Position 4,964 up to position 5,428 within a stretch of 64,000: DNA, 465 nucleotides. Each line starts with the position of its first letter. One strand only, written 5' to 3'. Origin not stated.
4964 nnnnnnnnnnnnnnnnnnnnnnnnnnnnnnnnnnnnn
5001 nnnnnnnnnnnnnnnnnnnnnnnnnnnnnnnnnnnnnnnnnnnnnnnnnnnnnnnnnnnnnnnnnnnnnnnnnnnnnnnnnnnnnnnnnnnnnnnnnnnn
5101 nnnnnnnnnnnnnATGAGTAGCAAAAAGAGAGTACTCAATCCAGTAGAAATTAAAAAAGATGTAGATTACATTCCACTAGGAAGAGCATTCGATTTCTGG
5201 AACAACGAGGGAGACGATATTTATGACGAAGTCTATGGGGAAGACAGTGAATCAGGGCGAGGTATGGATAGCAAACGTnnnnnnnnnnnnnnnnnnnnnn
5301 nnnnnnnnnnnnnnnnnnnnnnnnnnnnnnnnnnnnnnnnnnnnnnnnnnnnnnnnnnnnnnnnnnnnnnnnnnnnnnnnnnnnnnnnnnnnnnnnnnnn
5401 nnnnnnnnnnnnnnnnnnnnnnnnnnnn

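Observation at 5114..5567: MazF/PemK-like toxin with an overlapping small acidic ORF, followed by its own terminator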

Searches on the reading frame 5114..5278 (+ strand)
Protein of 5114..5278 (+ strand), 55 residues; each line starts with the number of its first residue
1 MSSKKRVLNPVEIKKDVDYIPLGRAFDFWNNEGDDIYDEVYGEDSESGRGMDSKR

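Call 3: search_protein_families(library=pfam, proteins=[window:5114-5278:+], max_evalue=1)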
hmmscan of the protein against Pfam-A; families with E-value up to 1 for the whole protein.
window:5114-5278:+ (55 aa): 0 families

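Call 21: find_homologous_proteins(query=window:5114-5278:+, max_evalue=10)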
Query window:5114-5278:+ (55 aa): 3 proteins with E <= 10 among 3 candidates.
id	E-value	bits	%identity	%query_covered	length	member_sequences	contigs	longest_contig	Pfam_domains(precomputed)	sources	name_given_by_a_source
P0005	9.1e-29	115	96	100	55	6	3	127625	-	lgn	-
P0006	1.2e-28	115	98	100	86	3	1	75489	-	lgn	-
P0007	1.8e-23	99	80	100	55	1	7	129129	-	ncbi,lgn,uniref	ncbi:hypothetical protein ACQKIY_25670 [Bacillus mycoides]|uniref:hypothetical protein n=1 Tax=Bacil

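Call 27: search_solved_structures(query=A2, max_evalue=10, show_alignments=2)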
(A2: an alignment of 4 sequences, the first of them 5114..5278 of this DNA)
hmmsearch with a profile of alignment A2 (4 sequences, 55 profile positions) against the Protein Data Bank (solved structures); distinct sequences matched with E-value up to 10: 0.

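Call 31: search_protein_families(library=phrogs, proteins=[window:5114-5278:+], max_evalue=0.1)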
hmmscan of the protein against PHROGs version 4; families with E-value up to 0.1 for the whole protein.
window:5114-5278:+ (55 aa): 1 family
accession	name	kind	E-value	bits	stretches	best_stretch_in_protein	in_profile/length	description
phrog_25282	-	unknown function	0.0041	18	1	17-44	121-148/149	-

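Call 32: search_protein_families(library=ncbifam, proteins=[window:5114-5278:+], max_evalue=0.1)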
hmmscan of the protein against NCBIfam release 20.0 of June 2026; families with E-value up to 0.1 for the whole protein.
window:5114-5278:+ (55 aa): 0 families

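Call 33: search_dna_similar(query=window:5114-5278:+, collection=phages, mode=protein, max_evalue=10, max_rows=30)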
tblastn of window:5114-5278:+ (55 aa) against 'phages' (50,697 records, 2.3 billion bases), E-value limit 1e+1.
Records with a match: 3; places in all: 3; records where one place covers at least 80% of the query: 0.
Best place of each record, by identity: <60% 3.
By first word of the organism name: Bacillus 3.
By host as written in the record: Bacillus cereus HER1399 2; Bacillus thuringiensis kurstaki 1.
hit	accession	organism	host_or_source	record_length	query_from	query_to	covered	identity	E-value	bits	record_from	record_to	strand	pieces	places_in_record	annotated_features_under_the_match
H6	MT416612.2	Bacillus phage YungSlug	Bacillus thuringiensis kurstaki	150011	22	49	51%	50.0%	1e-1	34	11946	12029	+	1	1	hypothetical protein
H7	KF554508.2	Bacillus phage CP-51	Bacillus cereus HER1399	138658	20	44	45%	52.0%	6e-1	32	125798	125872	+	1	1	hypothetical protein (x2)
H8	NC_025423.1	Bacillus phage CP-51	Bacillus cereus HER1399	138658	20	44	45%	52.0%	6e-1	32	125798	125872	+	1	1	hypothetical protein (x2)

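Call 40: get_annotated_region(hit=H7, flank=1500)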
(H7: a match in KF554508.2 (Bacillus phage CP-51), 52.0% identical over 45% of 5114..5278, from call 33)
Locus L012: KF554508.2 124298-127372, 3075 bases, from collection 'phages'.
description: Bacillus phage CP-51, complete genome.
organism: Bacillus phage CP-51 (NCBI taxid 1391188)
taxonomy: Viruses; Duplodnaviria; Heunggongvirae; Uroviricota; Caudoviricetes; Herelleviridae; Spounavirinae; Siminovitchvirus; Siminovitchvirus CP51
host: Bacillus cereus HER1399; source: soil; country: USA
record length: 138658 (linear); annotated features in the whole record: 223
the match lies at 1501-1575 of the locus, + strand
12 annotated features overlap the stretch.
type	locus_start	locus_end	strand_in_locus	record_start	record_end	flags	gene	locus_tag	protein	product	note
CDS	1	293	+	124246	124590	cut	-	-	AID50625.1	hypothetical protein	gp202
CDS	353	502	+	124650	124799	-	-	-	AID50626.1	hypothetical protein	gp203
CDS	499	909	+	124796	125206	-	-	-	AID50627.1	hypothetical protein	gp204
CDS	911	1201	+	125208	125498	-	-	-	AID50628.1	hypothetical protein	gp205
CDS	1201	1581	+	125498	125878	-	-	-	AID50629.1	hypothetical protein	gp206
CDS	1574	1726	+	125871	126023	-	-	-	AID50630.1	hypothetical protein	gp207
CDS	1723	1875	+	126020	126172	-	-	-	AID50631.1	hypothetical protein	gp208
CDS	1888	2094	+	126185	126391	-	-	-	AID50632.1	hypothetical protein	gp209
CDS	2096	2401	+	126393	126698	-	-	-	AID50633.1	hypothetical protein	gp210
CDS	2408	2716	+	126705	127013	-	-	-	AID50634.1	hypothetical protein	gp211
CDS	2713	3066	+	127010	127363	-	-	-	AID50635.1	hypothetical protein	gp212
CDS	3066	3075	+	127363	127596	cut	-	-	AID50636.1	hypothetical protein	gp213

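Call 41: get_annotated_region(hit=H6, flank=1500)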
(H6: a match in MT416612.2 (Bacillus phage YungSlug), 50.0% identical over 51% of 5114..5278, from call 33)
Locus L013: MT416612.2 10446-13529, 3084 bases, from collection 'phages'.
description: Bacillus phage YungSlug, complete genome.
organism: Bacillus phage YungSlug (NCBI taxid 2736257)
taxonomy: Viruses; Duplodnaviria; Heunggongvirae; Uroviricota; Caudoviricetes; Herelleviridae; Spounavirinae
host: Bacillus thuringiensis kurstaki; source: soil; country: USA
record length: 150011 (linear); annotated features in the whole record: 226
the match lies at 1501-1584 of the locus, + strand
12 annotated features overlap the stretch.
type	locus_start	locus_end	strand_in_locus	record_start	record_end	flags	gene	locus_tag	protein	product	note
CDS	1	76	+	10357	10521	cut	-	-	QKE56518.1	membrane protein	-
CDS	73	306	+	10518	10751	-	-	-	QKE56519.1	hypothetical protein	-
CDS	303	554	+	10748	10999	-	-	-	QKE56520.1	hypothetical protein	-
CDS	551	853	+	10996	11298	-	-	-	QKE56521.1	hypothetical protein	-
CDS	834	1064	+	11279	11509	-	-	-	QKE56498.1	hypothetical protein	-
CDS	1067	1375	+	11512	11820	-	-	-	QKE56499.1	hypothetical protein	-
CDS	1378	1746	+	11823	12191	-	-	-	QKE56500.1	hypothetical protein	-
CDS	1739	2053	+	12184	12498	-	-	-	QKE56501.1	hypothetical protein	-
CDS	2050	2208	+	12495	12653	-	-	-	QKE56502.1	hypothetical protein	-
CDS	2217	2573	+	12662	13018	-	-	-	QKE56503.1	zinc binding protein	-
CDS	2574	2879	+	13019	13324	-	-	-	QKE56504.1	membrane protein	-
CDS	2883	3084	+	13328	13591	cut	-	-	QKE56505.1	membrane protein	-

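Call 50: find_homologous_proteins(query=A4, max_evalue=1)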
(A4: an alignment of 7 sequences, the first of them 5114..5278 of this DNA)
Query A4 (7 sequences) (55 aa, profile of the alignment): 20 proteins with E <= 1 among 48 candidates.
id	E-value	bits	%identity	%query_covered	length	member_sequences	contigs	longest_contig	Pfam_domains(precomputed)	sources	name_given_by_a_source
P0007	2.0e-22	96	80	100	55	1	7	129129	-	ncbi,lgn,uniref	ncbi:hypothetical protein ACQKIY_25670 [Bacillus mycoides]|uniref:hypothetical protein n=1 Tax=Bacil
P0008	4.1e-22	95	58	95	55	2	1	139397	-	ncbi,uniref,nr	ncbi:hypothetical protein [Bacillus cereus]|uniref:hypothetical protein n=1 Tax=Bacillus cereus TaxI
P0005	4.5e-22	95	96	100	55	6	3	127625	-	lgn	-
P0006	9.1e-21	91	98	100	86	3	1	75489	-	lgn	-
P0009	1.3e-13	68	-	-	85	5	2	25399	-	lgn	-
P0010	1.8e-13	68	-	-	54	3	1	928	-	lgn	-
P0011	2.6e-8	51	61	42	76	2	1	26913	-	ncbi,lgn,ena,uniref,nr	ncbi:hypothetical protein SAMN04489725_12515 [Alicyclobacillus hesperidum]|uniref:Uncharacterized pr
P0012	4.1e-6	44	61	42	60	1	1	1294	-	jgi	jgi:hypothetical protein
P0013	1.1e-4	40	68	35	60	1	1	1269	-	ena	-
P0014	2.6e-3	35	58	45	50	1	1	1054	-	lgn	-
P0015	3.6e-2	32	35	76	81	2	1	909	-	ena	-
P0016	1.9e-1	29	75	29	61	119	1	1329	-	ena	-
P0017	2.3e-1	29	75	29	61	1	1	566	-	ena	-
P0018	2.9e-1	29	63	29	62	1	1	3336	-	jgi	jgi:hypothetical protein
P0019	3.2e-1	29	36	64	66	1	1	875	-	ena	-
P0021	6.3e-1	28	63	29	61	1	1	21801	-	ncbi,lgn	-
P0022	7.7e-1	27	53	31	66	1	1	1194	-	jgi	jgi:predicted DNA-binding antitoxin AbrB/MazE fold protein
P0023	7.9e-1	27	38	64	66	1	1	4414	-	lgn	-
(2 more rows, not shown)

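Call 52: find_encoding_contigs(protein=P0021, flank=2000, max_places=2)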
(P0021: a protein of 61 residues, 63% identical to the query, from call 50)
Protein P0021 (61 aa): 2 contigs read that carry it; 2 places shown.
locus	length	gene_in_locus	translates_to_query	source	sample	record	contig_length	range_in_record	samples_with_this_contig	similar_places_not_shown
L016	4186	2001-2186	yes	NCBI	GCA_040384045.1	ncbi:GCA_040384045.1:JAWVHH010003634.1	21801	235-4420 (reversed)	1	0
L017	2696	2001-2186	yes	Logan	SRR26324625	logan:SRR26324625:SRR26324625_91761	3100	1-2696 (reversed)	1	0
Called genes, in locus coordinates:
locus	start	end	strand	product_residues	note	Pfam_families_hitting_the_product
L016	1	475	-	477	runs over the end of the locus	PF13522:GATase_6, PF13537:GATase_7, PF00156:Pribosyltran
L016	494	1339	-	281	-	PF00763:THF_DHG_CYH, PF02882:THF_DHG_CYH_C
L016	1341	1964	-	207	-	PF04961:FTCD_C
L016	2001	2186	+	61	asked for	-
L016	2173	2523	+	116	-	PF02452:PemK_toxin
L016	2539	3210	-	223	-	PF00702:Hydrolase, PF13419:HAD_2, PF13242:Hydrolase_like (weak)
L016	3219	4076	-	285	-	PF00702:Hydrolase (faint), PF08282:Hydrolase_3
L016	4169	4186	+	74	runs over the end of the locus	-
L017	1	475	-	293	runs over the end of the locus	?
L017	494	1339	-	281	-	PF00763:THF_DHG_CYH, PF02882:THF_DHG_CYH_C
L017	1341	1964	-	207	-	PF04961:FTCD_C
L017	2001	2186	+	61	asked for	-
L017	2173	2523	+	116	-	PF02452:PemK_toxin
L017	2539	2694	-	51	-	?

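Call 53: find_encoding_contigs(protein=P0023, flank=2000, max_places=2)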
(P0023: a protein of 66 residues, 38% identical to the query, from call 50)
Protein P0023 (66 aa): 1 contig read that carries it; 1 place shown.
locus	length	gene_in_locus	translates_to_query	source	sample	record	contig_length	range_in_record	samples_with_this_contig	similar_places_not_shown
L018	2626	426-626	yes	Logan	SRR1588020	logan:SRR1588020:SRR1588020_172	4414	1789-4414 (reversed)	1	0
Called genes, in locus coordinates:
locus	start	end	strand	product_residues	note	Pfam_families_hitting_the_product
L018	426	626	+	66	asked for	-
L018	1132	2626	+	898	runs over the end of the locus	PF00501:AMP-binding, PF00550:PP-binding (weak), PF01553:Acyltransferase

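Call 54: find_encoding_contigs(protein=P0018, flank=2000, max_places=2)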
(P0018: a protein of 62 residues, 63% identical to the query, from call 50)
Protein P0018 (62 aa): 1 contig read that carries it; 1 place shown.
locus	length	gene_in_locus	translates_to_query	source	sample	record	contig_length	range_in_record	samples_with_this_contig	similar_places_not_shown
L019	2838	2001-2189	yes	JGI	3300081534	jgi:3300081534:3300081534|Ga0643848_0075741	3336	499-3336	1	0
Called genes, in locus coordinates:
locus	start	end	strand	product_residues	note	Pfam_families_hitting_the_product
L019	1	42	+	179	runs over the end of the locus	?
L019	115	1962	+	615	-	PF12710:HAD (faint), PF00122:E1-E2_ATPase, PF00702:Hydrolase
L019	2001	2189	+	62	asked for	-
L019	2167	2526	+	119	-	PF02452:PemK_toxin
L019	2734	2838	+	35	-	?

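Call 55: find_encoding_contigs(protein=P0014, flank=2000, max_places=2)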
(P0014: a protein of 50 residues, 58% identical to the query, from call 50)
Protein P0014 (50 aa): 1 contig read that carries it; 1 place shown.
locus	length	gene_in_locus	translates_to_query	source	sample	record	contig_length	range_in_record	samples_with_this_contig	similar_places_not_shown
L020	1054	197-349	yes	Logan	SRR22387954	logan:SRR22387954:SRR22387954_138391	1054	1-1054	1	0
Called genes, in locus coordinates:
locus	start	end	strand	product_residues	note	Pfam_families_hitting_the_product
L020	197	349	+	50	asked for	-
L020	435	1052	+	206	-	?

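Call 60: find_encoding_contigs(protein=P0015, flank=2000, max_places=2)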
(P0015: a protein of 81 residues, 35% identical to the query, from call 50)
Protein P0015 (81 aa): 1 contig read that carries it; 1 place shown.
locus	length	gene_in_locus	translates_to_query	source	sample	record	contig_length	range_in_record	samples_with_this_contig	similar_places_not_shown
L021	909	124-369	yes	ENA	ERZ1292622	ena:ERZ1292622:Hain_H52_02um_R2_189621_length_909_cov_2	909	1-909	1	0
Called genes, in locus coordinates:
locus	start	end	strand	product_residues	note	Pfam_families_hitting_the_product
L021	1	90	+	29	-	?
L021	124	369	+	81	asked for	-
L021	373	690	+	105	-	PF02452:PemK_toxin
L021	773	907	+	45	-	?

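Call 61: find_encoding_contigs(protein=P0012, flank=2000, max_places=2)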
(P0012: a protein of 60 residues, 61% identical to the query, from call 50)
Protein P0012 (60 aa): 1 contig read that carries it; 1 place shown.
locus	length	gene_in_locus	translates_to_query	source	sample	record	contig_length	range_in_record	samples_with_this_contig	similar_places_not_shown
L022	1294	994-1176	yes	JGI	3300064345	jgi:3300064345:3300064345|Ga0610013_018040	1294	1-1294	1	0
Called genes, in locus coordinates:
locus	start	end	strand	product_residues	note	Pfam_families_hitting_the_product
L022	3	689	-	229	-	?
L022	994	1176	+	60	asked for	-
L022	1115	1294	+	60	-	?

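Call 63: search_protein_representatives(alignment_id=A3)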
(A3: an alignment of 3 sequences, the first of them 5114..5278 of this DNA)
Query: 3 sequences, 55 profile positions. Proteins with E-value up to 0.001 (for the whole library): 15; up to 1e-10: 2; up to 1e-30: 1. The best 15 are listed.
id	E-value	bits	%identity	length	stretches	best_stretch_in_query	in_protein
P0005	8.2e-37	141.4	-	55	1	1-55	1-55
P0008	1.1e-18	83.4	-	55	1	5-55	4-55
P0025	3.3e-09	53.0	-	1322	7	20-35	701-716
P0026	2.0e-05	40.9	-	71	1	20-48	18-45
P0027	2.1e-05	40.8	-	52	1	12-52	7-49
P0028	7.9e-05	39.0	-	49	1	19-48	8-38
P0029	7.9e-05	39.0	-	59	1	21-44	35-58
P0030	1.1e-04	38.6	-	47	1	25-49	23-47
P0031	1.1e-04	38.5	-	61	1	20-45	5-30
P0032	2.2e-04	37.6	-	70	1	4-48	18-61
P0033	4.2e-04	36.7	-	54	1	9-55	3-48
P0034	5.7e-04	36.2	-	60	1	16-42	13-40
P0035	5.7e-04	36.2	-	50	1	11-44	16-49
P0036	8.0e-04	35.8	-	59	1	10-44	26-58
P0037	8.6e-04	35.6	-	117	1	19-43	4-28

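Call 65: search_protein_families(library=pfam, proteins=[P0015, P0016, P0018, P0019, P0021, P0022, P0013, P0032, P0037, P0026], max_evalue=0.1)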
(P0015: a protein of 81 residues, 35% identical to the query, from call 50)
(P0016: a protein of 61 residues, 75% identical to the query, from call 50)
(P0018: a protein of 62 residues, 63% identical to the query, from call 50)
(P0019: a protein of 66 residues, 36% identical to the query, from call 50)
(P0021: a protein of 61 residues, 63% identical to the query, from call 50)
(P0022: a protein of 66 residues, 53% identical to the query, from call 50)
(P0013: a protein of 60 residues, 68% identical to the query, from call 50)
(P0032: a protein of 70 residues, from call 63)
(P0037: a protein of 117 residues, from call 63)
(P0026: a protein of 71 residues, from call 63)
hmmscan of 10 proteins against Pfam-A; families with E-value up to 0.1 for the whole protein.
P0015 (81 aa): 0 families

P0016 (61 aa): 0 families

P0018 (62 aa): 1 family
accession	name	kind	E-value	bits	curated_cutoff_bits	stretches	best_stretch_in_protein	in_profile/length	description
PF08988.15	T3SS_needle_E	-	0.06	14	22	1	7-58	3-53/67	Type III secretion system, cytoplasmic E component of needle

P0019 (66 aa): 2 families
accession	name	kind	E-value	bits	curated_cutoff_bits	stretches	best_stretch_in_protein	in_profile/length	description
PF01954.22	AF2212-like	-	0.0048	17.7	21.6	1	3-19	5-21/59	AF2212-like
PF19960.5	EAD7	-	0.083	13.1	32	0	27-42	6-21/62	Effector-associated domain 7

P0021 (61 aa): 0 families

P0022 (66 aa): 1 family
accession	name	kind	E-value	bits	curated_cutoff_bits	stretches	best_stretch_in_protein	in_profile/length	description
PF01954.22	AF2212-like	-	0.0019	19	21.6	1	3-22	5-24/59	AF2212-like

P0013 (60 aa): 0 families

P0032 (70 aa): 1 family
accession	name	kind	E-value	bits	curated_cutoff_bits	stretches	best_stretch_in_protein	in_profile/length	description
PF06708.16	DUF1195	-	0.02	15.1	25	1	5-60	70-123/147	Protein of unknown function (DUF1195)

P0037 (117 aa): 0 families

P0026 (71 aa): 0 families

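Call 67: search_solved_structures(query=A5, max_evalue=10, show_alignments=3)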
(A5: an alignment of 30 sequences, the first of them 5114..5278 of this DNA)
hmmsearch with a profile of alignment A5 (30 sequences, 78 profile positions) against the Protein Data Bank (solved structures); distinct sequences matched with E-value up to 10: 1.
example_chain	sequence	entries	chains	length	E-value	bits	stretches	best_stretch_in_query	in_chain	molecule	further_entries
9f5x_1I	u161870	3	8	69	0.24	14.7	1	24-46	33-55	Cytochrome b-c1 complex subunit 6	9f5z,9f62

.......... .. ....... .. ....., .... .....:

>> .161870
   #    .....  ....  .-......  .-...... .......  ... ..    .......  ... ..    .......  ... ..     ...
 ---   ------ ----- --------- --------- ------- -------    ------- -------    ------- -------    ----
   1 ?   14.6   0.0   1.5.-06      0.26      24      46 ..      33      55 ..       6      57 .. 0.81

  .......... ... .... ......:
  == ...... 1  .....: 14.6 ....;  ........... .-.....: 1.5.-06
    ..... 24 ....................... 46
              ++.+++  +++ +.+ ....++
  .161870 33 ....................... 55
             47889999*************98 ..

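Call 78: predict_structure(alignment_id=A6)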
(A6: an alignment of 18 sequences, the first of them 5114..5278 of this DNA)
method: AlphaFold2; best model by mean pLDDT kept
length: 55 residues; sequences in the alignment: 18
mean_pLDDT: 58.5   pTM: 0.18
mean pLDDT of the five models: 58.5, 56.6, 56.3, 53.9, 52.3
residues with pLDDT >= 90: 0; 70-90: 0; 50-70: 50; < 50: 5
segments of 3 or more residues with pLDDT < 50: none
pLDDT, mean of each block of 10 residues (from residue 1): 55 61 64 62 55 49
secondary structure, 60 per line:
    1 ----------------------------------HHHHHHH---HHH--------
elements in order: H35-41

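Call 80: search_protein_families(library=padloc, proteins=[window:5114-5278:+], max_evalue=0.01)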
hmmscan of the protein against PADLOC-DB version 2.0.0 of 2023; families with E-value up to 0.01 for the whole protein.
window:5114-5278:+ (55 aa): 0 families
